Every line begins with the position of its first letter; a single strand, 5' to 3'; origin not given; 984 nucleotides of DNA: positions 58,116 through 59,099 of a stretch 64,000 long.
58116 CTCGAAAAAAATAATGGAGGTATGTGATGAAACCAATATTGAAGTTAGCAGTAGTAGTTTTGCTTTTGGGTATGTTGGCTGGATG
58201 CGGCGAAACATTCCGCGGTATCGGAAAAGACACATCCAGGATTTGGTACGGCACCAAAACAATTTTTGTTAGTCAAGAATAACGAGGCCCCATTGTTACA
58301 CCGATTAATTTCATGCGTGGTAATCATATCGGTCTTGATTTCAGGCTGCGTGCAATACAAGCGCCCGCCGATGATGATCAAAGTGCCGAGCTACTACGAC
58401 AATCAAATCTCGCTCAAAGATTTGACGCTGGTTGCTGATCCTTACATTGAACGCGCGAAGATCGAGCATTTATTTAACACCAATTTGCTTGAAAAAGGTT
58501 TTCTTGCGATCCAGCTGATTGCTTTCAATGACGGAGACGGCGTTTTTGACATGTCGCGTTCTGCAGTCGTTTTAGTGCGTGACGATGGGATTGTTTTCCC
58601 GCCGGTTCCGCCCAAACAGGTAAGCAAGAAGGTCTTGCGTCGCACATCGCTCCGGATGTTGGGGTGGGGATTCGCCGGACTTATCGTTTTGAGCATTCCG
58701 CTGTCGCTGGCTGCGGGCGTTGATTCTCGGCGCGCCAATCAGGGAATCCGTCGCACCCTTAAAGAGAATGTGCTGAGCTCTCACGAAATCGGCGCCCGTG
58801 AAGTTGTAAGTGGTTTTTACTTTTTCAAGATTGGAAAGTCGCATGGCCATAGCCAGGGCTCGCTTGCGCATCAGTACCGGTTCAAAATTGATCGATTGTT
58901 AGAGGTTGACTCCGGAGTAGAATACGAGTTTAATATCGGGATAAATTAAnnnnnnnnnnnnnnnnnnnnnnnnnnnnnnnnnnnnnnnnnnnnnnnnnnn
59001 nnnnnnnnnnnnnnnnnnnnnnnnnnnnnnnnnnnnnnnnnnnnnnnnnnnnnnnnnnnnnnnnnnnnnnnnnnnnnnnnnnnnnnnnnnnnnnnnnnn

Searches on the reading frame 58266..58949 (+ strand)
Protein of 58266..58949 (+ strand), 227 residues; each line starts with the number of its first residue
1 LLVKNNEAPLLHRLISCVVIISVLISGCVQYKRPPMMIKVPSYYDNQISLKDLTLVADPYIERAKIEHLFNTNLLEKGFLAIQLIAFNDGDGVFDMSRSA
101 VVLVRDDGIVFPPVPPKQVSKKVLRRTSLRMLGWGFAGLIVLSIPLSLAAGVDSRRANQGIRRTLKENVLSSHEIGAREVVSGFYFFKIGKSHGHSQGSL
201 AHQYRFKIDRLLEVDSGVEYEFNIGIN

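Call 11: find_encoding_contigs(protein=window:58266-58949:+, flank=10000, max_places=10)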
Protein window:58266-58949:+ (227 aa): no gene with exactly this product is on record in the collection.

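Call 30: find_homologous_proteins(query=window:58266-58949:+, max_evalue=1e-30)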
Query window:58266-58949:+ (227 aa): 13 proteins with E <= 1e-30 among 410 candidates.
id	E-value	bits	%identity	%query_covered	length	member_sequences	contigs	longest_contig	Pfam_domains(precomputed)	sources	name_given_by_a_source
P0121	1.7e-119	415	100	84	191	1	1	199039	-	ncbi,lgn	-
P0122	5.1e-109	381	77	99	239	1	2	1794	-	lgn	-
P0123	2.5e-102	359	76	92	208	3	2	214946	-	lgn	-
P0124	1.1e-74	269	55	89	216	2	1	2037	-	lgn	-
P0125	3.9e-72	260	55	93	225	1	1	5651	-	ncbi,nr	ncbi:MAG: hypothetical protein HY582_02420 [Candidatus Omnitrophica bacterium]|nr:hypothetical prote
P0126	9.1e-72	259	54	95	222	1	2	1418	-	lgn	-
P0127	3.4e-69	251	52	96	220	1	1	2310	-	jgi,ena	-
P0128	2.1e-66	242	48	96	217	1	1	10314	-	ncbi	-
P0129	8.4e-66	240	53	94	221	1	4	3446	-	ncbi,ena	-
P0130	1.4e-64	236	48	94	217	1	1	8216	-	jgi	-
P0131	1.0e-63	233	47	96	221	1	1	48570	-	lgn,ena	-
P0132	2.7e-59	218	53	84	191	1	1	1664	-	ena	-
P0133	2.5e-57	212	44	96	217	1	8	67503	-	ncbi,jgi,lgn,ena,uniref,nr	ncbi:MAG: hypothetical protein COV74_05500 [Candidatus Omnitrophica bacterium CG11_big_fil_rev_8_21_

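Call 31: find_encoding_contigs(protein=P0121, flank=3000, max_places=6)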
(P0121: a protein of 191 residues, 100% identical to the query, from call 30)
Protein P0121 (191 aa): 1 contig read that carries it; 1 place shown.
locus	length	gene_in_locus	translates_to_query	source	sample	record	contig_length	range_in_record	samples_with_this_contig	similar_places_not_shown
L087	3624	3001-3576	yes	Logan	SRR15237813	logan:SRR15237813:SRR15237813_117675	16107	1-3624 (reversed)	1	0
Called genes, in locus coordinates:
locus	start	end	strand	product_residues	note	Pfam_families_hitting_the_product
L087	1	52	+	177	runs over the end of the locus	-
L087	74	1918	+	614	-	PF00501:AMP-binding, PF23562:AMP-binding_C_3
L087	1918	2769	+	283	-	PF12146:Hydrolase_4, PF00561:Abhydrolase_1, PF12697:Abhydrolase_6, PF00326:Peptidase_S9 (faint), PF00756:Esterase, PF06821:Ser_hydrolase (faint)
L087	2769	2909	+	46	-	-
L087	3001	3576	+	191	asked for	-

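Call 32: find_encoding_contigs(protein=P0123, flank=10000, max_places=6)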
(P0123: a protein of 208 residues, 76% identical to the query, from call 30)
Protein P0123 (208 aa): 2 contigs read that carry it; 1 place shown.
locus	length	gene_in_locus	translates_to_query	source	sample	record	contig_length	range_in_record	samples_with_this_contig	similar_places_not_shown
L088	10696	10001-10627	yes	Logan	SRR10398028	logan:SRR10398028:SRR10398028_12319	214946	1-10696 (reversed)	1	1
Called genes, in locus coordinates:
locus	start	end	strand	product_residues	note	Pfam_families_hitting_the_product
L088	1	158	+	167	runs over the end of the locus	PF04461:YajQ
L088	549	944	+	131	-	PF07238:PilZ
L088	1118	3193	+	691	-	PF00027:cNMP_binding, PF01734:Patatin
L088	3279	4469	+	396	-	PF00108:Thiolase_N, PF00109:ketoacyl-synt (weak), PF02803:Thiolase_C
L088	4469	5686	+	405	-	PF02737:3HCDH_N, PF00725:3HCDH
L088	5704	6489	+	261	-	PF00378:ECH_1, PF16113:ECH_2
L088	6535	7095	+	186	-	-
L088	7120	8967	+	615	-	PF00501:AMP-binding, PF23562:AMP-binding_C_3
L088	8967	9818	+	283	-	PF12146:Hydrolase_4, PF00561:Abhydrolase_1, PF12697:Abhydrolase_6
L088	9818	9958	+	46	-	-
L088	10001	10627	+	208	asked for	-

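Call 33: find_encoding_contigs(protein=P0122, flank=10000, max_places=6)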
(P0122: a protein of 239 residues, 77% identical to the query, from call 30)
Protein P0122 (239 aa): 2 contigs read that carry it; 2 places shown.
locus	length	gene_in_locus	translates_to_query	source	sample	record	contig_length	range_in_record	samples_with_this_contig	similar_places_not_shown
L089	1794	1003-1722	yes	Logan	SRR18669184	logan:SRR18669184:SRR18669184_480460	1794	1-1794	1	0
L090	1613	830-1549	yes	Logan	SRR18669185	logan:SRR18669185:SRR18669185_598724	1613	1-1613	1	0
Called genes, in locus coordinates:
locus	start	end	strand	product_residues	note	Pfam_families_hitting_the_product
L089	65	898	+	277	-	PF05448:AXE1 (faint), PF12146:Hydrolase_4, PF00561:Abhydrolase_1, PF00975:Thioesterase (weak), PF12697:Abhydrolase_6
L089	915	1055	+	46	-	-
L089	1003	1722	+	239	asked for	-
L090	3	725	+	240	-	?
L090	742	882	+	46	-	-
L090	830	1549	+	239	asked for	-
